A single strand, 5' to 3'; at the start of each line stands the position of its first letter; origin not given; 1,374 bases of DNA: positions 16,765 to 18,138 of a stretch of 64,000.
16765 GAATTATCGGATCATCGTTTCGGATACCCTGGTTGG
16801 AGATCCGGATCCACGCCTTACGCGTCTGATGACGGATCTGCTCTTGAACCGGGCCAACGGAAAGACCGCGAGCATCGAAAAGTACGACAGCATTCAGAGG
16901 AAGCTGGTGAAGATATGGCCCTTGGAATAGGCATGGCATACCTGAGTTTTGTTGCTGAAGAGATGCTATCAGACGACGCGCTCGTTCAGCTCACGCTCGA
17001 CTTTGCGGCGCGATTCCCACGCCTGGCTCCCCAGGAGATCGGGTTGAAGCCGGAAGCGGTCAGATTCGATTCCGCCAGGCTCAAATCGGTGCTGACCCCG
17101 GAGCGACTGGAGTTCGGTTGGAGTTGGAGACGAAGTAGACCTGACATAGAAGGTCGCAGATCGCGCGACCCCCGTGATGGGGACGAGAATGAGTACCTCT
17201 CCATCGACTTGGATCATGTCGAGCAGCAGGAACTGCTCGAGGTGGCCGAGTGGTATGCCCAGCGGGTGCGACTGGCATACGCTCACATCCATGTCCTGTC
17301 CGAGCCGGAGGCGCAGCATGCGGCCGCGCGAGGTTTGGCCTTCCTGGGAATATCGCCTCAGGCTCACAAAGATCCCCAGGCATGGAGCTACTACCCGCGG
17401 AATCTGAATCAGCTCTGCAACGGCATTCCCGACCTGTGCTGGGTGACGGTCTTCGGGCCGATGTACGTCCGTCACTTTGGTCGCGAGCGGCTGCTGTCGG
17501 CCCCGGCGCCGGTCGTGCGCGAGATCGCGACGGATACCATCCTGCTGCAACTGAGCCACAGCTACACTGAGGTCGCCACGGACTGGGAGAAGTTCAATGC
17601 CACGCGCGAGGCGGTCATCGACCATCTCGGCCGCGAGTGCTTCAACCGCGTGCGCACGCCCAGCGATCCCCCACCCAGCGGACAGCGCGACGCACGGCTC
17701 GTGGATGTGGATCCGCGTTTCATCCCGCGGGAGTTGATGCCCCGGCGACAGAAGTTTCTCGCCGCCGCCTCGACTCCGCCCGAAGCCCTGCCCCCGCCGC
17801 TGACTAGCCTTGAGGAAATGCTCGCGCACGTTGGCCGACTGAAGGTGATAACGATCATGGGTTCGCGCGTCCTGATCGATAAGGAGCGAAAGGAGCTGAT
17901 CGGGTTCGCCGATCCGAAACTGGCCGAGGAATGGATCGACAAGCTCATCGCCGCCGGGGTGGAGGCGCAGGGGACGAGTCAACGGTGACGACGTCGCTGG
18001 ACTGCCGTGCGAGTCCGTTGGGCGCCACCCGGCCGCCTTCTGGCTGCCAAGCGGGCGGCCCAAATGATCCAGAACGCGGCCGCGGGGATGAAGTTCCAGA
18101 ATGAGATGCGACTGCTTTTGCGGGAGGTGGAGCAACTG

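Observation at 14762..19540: Near-identical tandem triplication of a two-gene cassette (PD-(D/E)xK-like small protein + 357-aa partner), array edge inside a membrane-protein gene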

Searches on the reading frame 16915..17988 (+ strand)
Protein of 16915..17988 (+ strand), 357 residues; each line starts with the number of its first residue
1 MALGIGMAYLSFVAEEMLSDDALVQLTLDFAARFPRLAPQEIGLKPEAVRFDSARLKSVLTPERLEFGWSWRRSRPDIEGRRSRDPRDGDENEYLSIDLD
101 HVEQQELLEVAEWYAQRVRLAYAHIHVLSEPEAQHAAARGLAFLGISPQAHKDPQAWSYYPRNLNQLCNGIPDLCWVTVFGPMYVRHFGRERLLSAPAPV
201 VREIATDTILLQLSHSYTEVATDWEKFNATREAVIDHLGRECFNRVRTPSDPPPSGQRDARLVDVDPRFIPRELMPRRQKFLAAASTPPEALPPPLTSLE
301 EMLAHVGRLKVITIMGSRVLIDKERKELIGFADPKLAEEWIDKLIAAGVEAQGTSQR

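Call 6: search_protein_families(library=pfam, proteins=[window:16915-17988:+], max_evalue=1)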
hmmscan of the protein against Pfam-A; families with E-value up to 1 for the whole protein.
window:16915-17988:+ (357 aa): 0 families

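Call 10: search_protein_families(library=ncbifam, proteins=[window:16915-17988:+], max_evalue=1)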
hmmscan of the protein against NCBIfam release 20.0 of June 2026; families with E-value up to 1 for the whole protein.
window:16915-17988:+ (357 aa): 1 family
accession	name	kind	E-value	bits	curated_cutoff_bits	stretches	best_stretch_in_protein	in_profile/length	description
NF007955.0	PRK10674.1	equivalog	0.075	11.9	506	1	178-247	152-221/472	deoxyribodipyrimidine photo-lyase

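Call 11: search_protein_families(library=padloc, proteins=[window:16915-17988:+], max_evalue=1)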
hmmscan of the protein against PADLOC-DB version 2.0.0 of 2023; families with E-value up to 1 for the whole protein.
window:16915-17988:+ (357 aa): 0 families

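Call 12: search_solved_structures(query=window:16915-17988:+, max_evalue=10)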
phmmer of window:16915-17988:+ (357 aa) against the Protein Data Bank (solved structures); distinct sequences matched with E-value up to 10: 1.
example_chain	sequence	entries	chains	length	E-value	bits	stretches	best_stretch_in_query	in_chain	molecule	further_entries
2nr9_A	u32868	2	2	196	1.9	11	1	150-195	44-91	Protein glpG homolog | Rhomboid protease glpG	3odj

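Call 14: find_homologous_proteins(query=window:16915-17988:+, max_evalue=0.001)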
Query window:16915-17988:+ (357 aa): 7 proteins with E <= 0.001 among 8000 candidates.
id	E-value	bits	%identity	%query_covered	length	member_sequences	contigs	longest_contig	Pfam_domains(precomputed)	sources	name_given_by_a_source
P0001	1.4e-217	740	93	98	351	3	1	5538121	-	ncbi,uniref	ncbi:hypothetical protein [Fontivita pretiosa]|uniref:hypothetical protein n=1 Tax=Fontivita pretios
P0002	1.0e-197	675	86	96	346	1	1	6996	-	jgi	-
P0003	3.0e-185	634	79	97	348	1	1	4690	-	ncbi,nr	ncbi:MAG TPA: hypothetical protein VNL70_03255 [Tepidisphaeraceae bacterium]|nr:hypothetical protein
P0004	1.6e-172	592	75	99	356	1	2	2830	-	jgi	jgi:hypothetical protein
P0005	1.0e-161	556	96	73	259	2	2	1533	-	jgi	jgi:hypothetical protein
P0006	5.6e-61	225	38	94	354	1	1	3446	-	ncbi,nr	ncbi:MAG: hypothetical protein JO353_05650 [Phycisphaerae bacterium]|nr:hypothetical protein [Phycis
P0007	7.2e-30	123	46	42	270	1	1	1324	-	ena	-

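Call 16: find_encoding_contigs(protein=P0001, flank=10000, max_places=6)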
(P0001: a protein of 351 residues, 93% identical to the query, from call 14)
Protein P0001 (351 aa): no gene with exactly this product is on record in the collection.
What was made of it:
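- Tried and rejected: The exact-sequence look-up of P0001 failed (call 16).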

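Call 19: find_encoding_contigs(protein=P0002, flank=10000)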
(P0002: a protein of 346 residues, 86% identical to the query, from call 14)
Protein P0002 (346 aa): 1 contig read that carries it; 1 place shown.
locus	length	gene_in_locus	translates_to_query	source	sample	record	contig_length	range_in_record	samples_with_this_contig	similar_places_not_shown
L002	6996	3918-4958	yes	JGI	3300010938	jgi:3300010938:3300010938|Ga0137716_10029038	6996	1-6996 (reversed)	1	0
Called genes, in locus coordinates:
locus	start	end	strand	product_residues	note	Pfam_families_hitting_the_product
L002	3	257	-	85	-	?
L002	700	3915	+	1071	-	PF00041:fn3 (faint)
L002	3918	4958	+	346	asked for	-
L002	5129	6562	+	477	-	-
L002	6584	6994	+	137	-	?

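Call 20: find_encoding_contigs(protein=P0003, flank=10000)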
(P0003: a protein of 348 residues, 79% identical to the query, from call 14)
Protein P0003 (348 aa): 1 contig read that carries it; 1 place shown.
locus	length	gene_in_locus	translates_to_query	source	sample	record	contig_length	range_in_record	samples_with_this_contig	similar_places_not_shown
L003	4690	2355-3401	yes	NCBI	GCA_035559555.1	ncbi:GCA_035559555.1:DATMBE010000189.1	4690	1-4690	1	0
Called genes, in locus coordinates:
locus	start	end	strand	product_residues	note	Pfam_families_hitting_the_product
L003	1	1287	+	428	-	PF01368:DHH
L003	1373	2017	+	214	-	PF00753:Lactamase_B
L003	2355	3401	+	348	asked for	-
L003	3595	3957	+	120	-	-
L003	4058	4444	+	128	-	-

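Call 21: find_encoding_contigs(protein=P0006, flank=10000)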
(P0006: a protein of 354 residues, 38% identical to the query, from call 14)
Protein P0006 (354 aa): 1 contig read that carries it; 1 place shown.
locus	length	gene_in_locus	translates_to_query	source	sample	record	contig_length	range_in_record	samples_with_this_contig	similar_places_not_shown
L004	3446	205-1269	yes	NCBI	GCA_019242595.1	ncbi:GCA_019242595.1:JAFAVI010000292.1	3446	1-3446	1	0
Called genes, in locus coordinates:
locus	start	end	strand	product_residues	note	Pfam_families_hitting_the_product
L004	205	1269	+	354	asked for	-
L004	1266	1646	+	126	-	PF00041:fn3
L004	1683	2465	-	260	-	PF04794:YdjC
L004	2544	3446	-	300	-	PF00535:Glycos_transf_2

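Call 31: search_protein_families(library=pfam, proteins=[L002:700-3915:+, L002:5129-6562:+, L002:6584-6994:+, L004:1266-1646:+, L003:3547-3957:+, L003:4022-4444:+], max_evalue=0.01)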
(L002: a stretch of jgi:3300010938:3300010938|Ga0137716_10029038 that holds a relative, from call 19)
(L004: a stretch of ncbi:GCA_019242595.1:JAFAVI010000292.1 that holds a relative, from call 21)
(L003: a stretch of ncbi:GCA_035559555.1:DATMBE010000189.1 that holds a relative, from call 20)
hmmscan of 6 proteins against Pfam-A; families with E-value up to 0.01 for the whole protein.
L002:700-3915:+ (1071 aa): 2 families
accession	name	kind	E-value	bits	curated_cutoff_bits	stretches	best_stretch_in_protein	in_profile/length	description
PF00041.27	fn3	-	1e-05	26.1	25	1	290-366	11-76/84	Fibronectin type III domain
PF00404.24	Dockerin_1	-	0.0066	17.1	22.9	0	121-173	2-52/57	Dockerin type I domain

L002:5129-6562:+ (477 aa): 1 family
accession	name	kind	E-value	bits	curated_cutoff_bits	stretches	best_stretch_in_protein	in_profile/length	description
PF03160.20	Calx-beta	-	4.2e-05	24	27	1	181-283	15-116/119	Calx-beta domain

L002:6584-6994:+ (137 aa): 0 families

L004:1266-1646:+ (126 aa): 1 family
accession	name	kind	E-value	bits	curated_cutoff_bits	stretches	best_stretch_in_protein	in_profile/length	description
PF00041.27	fn3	-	6.9e-09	36.2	25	1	11-76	3-65/84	Fibronectin type III domain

L003:3547-3957:+ (136 aa): 0 families

L003:4022-4444:+ (140 aa): 0 families

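Call 35: find_related_loci(query=A2, collection=genome_contigs, flank=10000)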
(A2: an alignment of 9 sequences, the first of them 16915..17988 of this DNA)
Query A2 (357 aa) in genome_contigs; peptide patterns used: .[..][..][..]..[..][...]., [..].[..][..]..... (x = any residue, [..] = any of these).
60 stretches matched a pattern; 1 encode a relative of the query (tblastn E <= 1e-3); 1 distinct loci.
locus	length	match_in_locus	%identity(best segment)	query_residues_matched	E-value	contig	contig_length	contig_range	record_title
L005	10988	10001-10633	29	30-243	3e-18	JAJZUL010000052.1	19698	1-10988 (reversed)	MAG: Proteobacteria bacterium isolate SKS4.bin33 NODE_4054_length_19698_cov_2.450105, whole genome shotgun sequence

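Call 36: find_related_loci(query=A2, collection=metagenome_contigs, flank=10000)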
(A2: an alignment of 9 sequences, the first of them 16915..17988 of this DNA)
Query A2 (357 aa) in metagenome_contigs; peptide patterns used: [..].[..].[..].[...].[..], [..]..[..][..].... (x = any residue, [..] = any of these).
194 stretches matched a pattern; 7 encode a relative of the query (tblastn E <= 1e-3); 7 distinct loci.
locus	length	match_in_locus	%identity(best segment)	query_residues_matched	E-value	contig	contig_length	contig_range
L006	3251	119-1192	87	1-357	0e+0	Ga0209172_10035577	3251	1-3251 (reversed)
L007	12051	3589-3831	52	163-243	4e-22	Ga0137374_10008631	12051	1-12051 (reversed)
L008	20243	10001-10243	52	163-243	4e-22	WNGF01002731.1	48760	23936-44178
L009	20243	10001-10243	52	163-243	4e-22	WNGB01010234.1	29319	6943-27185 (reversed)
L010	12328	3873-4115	52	163-243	4e-22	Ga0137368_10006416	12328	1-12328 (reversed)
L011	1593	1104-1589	30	66-238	3e-17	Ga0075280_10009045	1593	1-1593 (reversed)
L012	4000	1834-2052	41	169-243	2e-7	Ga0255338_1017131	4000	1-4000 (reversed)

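Call 38: predict_structure(alignment_id=A2)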
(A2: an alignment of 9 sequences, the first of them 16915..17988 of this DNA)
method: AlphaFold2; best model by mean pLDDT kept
length: 357 residues; sequences in the alignment: 9
mean_pLDDT: 72.1   pTM: 0.61
mean pLDDT of the five models: 72.1, 60.7, 56.5, 55.7, 53.2
residues with pLDDT >= 90: 43; 70-90: 180; 50-70: 84; < 50: 50
segments of 3 or more residues with pLDDT < 50: 1-4, 145-154, 164-170, 244-266, 354-357
pLDDT, mean of each block of 10 residues (from residue 1): 60 80 87 90 81 84 72 83 65 80 87 89 77 60 46 50 46 75 81 86 90 78 63 71 46 38 46 58 58 83 91 79 81 82 90 51
secondary structure, 60 per line:
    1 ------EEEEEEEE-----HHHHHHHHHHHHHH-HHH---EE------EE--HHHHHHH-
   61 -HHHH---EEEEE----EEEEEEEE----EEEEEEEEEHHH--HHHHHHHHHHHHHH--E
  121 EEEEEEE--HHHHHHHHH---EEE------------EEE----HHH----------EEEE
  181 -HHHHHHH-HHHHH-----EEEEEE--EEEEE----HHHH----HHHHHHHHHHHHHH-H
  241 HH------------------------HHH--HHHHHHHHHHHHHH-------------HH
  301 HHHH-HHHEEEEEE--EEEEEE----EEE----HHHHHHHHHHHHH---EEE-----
elements in order: E7-14 H20-33 H53-59 H62-65 E69-73 E78-85 E90-98 H104-117 E120-127 H130-138 E142-144 E157-159 E177-180 H182-188 H190-194 E200-205 E208-212 H217-220 H225-238 H272-285 H299-304 E309-314 E317-322 E327-329 H334-346 E350-352
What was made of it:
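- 16915..17988 (+): Immunity-type gene copy 2 (357 aa), with an N-terminal Imm52/TsiV-like fold and a small C-terminal alpha/beta domain. AF2 model with pLDDT 72 (call 38).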

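Call 43: search_protein_representatives(alignment_id=A2)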
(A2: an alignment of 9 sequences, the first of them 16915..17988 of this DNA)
Query: 9 sequences, 356 profile positions. Proteins with E-value up to 0.001 (for the whole library): 894; up to 1e-10: 386; up to 1e-30: 13. The best 150 are listed.
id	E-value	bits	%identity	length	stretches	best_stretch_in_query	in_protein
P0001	1.1e-201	686.1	-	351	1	7-356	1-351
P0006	7.0e-157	538.8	-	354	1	1-347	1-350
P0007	5.5e-97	341.7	-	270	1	1-277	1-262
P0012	3.9e-57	210.7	-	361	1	15-353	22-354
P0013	3.0e-55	204.4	-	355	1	29-352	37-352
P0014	3.1e-54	201.1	-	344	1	6-352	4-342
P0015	3.0e-48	181.4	-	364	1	18-351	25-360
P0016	4.2e-46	174.4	-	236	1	66-290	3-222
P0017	7.6e-34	134.1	-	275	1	169-350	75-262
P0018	6.2e-33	131.1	-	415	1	32-252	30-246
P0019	4.7e-31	124.9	-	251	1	31-243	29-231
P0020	6.5e-31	124.4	-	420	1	30-243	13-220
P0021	9.0e-31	124.0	-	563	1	5-244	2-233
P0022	3.7e-30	121.9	-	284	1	14-243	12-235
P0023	5.2e-30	121.4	-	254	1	30-251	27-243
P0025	5.4e-28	114.8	-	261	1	31-244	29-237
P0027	1.1e-27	113.8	-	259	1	24-243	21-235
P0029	3.3e-27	112.3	-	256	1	5-243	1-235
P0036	1.4e-24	103.6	-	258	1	32-251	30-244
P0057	6.5e-22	94.8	-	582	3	161-254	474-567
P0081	4.7e-20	88.7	-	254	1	1-249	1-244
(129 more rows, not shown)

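Call 45: search_protein_families(library=pfam, proteins=[P0012, P0018, P0019, P0021, P0023, P0025, P0029, P0036, P0057, P0081], max_evalue=0.01)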
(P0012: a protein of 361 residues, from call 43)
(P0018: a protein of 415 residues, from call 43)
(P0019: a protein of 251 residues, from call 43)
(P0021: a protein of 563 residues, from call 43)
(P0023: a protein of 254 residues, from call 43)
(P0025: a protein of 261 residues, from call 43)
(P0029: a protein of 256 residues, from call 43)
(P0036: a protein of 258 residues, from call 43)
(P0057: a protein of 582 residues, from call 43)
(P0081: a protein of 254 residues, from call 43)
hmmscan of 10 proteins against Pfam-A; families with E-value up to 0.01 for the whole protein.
P0012 (361 aa): 0 families

P0018 (415 aa): 2 families
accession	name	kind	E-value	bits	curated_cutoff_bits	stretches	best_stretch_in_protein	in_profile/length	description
PF12713.12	DUF3806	-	0.0064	16.7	21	0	329-399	11-82/86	Domain of unknown function (DUF3806)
PF23109.1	ARCH_RTEL1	-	0.0084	16.6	27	0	286-350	84-147/181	RTEL1 helicase, ARCH domain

P0019 (251 aa): 0 families

P0021 (563 aa): 0 families

P0023 (254 aa): 0 families

P0025 (261 aa): 0 families

P0029 (256 aa): 0 families

P0036 (258 aa): 0 families

P0057 (582 aa): 0 families

P0081 (254 aa): 0 families

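Call 46: search_protein_families(library=ncbifam, proteins=[P0012, P0018, P0019, P0021, P0023, P0025, P0029, P0036, P0057, P0081], max_evalue=0.01)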
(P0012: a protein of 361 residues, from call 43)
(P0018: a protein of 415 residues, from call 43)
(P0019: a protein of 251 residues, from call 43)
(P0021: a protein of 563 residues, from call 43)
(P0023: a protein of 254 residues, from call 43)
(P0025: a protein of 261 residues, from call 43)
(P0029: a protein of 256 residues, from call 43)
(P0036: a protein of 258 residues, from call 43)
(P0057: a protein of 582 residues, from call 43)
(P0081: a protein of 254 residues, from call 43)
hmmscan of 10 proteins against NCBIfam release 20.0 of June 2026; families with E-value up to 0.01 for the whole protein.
P0012 (361 aa): 0 families

P0018 (415 aa): 0 families

P0019 (251 aa): 0 families

P0021 (563 aa): 0 families

P0023 (254 aa): 0 families

P0025 (261 aa): 0 families

P0029 (256 aa): 0 families

P0036 (258 aa): 0 families

P0057 (582 aa): 0 families

P0081 (254 aa): 0 families

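Call 47: list_cluster_members(proteins=[P0012, P0019, P0023, P0025, P0029, P0036, P0081, P0021, P0018, P0027])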
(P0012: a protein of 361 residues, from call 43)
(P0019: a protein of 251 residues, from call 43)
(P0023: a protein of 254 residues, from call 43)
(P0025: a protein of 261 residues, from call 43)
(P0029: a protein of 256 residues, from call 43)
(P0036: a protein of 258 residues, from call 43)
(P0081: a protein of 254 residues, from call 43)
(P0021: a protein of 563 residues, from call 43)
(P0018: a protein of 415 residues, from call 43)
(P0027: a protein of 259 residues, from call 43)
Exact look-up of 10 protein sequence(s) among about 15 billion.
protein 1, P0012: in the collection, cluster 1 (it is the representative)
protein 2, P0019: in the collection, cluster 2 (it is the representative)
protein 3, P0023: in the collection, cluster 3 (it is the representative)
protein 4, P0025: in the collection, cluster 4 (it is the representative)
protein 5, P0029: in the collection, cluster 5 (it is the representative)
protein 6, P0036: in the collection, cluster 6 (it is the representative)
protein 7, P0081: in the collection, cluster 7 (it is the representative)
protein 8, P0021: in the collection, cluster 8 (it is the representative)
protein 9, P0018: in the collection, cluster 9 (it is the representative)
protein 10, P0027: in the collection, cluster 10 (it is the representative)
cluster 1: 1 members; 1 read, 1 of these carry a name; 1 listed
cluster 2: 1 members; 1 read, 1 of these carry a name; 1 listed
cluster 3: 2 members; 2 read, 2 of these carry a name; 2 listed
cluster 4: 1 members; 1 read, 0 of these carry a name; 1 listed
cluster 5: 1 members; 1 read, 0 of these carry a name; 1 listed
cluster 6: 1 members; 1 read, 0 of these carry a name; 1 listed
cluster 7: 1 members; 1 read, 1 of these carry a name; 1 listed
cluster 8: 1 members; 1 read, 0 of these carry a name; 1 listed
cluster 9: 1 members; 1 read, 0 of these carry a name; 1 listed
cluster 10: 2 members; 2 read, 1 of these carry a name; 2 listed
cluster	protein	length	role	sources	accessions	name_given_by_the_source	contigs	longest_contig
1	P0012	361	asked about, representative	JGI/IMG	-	hypothetical protein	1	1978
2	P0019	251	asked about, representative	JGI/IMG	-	hypothetical protein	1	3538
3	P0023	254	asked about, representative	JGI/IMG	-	hypothetical protein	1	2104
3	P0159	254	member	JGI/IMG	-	hypothetical protein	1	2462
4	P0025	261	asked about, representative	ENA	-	-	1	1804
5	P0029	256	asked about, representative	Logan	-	-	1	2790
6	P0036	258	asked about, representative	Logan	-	-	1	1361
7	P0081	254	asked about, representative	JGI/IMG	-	hypothetical protein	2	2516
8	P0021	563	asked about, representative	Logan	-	-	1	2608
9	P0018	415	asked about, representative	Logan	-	-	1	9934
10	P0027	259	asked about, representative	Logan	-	-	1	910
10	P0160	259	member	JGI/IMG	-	hypothetical protein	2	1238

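Call 48: find_encoding_contigs(protein=P0018, flank=6000, max_places=3)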
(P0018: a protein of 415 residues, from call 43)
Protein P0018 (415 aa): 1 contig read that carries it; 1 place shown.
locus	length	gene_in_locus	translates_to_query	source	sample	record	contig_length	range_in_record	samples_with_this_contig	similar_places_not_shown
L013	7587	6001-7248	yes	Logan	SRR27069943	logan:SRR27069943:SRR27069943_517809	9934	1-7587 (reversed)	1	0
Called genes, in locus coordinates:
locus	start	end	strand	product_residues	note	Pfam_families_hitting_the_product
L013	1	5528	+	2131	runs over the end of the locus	PF00801:PKD (weak), PF18911:PKD_4, PF03404:Mo-co_dimer (faint), PF17957:Big_7, PF25023:TEN_YD-shell (weak), PF05593:RHS_repeat, PF25023:TEN_YD-shell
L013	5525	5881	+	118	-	-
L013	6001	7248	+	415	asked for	-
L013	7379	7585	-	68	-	?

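Call 56: list_cluster_members(proteins=[P0001, P0008, window:16915-17988:+, window:16457-16930:+])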
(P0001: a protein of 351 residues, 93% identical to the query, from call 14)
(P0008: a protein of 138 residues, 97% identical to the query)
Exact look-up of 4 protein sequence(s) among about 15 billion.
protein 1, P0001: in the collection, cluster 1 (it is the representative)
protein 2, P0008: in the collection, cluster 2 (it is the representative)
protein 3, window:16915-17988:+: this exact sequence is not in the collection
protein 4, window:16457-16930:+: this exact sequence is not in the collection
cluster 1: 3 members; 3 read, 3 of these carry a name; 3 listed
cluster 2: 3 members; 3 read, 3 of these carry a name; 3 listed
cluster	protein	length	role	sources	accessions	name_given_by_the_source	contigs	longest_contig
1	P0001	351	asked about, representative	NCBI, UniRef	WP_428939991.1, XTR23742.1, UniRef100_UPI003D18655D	hypothetical protein [Fontivita pretiosa] | hypothetical protein n=1 Tax=Fontivita pretiosa TaxID=2989684 RepID=UPI003D18655D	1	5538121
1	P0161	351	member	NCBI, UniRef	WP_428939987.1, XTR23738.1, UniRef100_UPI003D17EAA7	hypothetical protein [Fontivita pretiosa] | hypothetical protein n=1 Tax=Fontivita pretiosa TaxID=2989684 RepID=UPI003D17EAA7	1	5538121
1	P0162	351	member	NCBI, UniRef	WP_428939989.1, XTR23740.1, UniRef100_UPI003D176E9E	hypothetical protein [Fontivita pretiosa] | hypothetical protein n=1 Tax=Fontivita pretiosa TaxID=2989684 RepID=UPI003D176E9E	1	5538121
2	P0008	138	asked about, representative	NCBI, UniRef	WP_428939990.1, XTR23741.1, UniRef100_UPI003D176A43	putative toxin [Fontivita pretiosa] | putative toxin n=1 Tax=Fontivita pretiosa TaxID=2989684 RepID=UPI003D176A43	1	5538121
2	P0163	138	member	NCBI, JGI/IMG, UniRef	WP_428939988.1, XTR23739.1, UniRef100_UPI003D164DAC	putative toxin [Fontivita pretiosa] | hypothetical protein | putative toxin n=1 Tax=Fontivita pretiosa TaxID=2989684 RepID=UPI003D164DAC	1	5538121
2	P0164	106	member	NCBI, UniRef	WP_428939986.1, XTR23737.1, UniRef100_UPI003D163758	hypothetical protein [Fontivita pretiosa] | hypothetical protein n=1 Tax=Fontivita pretiosa TaxID=2989684 RepID=UPI003D163758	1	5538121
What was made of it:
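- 16457..16930 (+): Orphan toxin C-terminal module, copy 2 (157-aa ORF; NCBI start at 16514 gives 138 aa). Tox-REase-7 nuclease domain with no delivery region. XTR23739 is named 'putative toxin' (call 56).
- The record is a single 5.54-Mb contig from a named species (calls 14 and 56).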

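Call 73: search_solved_structures(query=A2, max_evalue=10, show_alignments=2)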
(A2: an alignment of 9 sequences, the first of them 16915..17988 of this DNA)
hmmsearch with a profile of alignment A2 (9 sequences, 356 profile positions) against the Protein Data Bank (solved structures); distinct sequences matched with E-value up to 10: 1.
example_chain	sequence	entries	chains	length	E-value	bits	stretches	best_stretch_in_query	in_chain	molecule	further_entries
2nr9_A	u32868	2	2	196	0.92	12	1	150-194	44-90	Protein glpG homolog | Rhomboid protease glpG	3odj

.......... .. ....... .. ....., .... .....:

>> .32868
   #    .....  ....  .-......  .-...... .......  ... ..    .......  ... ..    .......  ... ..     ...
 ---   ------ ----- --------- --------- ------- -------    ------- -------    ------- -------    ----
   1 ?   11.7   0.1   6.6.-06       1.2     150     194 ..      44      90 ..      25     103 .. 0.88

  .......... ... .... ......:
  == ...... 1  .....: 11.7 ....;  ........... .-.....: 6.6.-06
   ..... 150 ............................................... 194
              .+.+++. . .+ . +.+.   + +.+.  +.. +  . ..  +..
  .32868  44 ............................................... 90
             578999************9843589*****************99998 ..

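Call 74: search_protein_families(library=pfam, alignment_id=A2, max_evalue=10)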
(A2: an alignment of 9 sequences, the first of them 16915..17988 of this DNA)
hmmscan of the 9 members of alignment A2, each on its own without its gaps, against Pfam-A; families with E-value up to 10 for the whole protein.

A. member 1, window:16915-17988:+ (357 aa): 0 families

B. families by the number of members that match (of 9 scanned): 0 families
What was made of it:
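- On Imm52 (PF15579) / TsiV (PF11876) immunity proteins (357-aa protein): No Pfam hit at E up to 10 for any of the 9 close family members (calls 6 and 74).
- On Type II toxin-antitoxin module: The partner is downstream, 357 aa long, and has no match to any Pfam family, DNA-binding or otherwise (calls 6 and 74).
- The partner has no sequence match to Pfam Imm52 or TsiV (calls 6 and 74). The partner lies downstream, is larger than the toxin, and matches no Pfam family at all, so no DNA-binding domain was detected (calls 6 and 74).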
